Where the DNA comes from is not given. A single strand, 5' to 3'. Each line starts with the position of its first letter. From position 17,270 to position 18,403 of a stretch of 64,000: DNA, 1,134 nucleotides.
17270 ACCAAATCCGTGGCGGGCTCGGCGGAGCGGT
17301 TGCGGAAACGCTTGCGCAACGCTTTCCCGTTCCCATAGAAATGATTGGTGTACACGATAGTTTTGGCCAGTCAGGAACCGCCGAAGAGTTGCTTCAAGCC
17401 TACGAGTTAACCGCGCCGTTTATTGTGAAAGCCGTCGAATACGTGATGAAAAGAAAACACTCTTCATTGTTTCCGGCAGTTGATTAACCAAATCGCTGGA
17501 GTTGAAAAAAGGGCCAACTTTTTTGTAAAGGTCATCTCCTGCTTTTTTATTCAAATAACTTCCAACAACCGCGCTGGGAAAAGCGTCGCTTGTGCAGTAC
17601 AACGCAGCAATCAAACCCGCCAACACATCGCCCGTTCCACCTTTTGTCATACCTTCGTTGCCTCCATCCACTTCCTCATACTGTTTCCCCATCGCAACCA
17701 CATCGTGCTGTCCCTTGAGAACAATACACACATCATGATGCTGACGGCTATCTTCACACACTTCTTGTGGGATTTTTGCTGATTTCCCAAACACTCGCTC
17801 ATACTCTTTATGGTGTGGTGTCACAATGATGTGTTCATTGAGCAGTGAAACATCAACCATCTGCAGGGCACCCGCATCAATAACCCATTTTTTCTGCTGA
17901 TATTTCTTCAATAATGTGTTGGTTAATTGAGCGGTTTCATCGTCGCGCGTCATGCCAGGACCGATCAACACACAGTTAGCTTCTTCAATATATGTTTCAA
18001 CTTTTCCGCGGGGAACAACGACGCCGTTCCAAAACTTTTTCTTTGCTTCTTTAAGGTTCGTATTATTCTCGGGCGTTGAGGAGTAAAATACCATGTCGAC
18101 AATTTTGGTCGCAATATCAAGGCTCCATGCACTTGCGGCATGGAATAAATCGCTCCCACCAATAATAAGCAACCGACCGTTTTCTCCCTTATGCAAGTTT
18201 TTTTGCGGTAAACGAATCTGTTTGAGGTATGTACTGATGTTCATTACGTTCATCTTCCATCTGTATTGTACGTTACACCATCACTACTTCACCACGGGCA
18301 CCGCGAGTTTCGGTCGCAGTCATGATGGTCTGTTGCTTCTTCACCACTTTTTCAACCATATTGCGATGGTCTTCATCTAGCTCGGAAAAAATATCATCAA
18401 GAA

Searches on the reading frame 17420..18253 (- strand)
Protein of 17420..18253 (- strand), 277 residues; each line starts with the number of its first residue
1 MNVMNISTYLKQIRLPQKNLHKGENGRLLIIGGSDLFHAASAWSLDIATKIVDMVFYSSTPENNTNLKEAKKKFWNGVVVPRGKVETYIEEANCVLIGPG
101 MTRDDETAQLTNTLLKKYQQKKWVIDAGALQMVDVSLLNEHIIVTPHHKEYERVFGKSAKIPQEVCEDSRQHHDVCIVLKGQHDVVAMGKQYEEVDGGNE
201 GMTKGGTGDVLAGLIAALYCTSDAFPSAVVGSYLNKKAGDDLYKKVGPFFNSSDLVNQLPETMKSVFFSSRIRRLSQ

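Call 85: search_protein_families(library=pfam, proteins=[window:17420-18253:-], max_evalue=0.001)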
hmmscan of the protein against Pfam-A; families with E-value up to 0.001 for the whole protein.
window:17420-18253:- (277 aa): 3 families
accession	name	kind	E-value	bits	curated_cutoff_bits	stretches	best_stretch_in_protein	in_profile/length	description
PF01256.23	Carb_kinase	-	4.7e-35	121.6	27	1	29-260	2-241/242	NAD(P)H-hydrate dehydratase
PF08543.17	Phos_pyr_kin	-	8.2e-07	29.1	27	1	122-230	101-222/246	Phosphomethylpyrimidine kinase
PF02110.20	HK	-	0.00062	19.6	27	1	165-241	143-221/247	Hydroxyethylthiazole kinase family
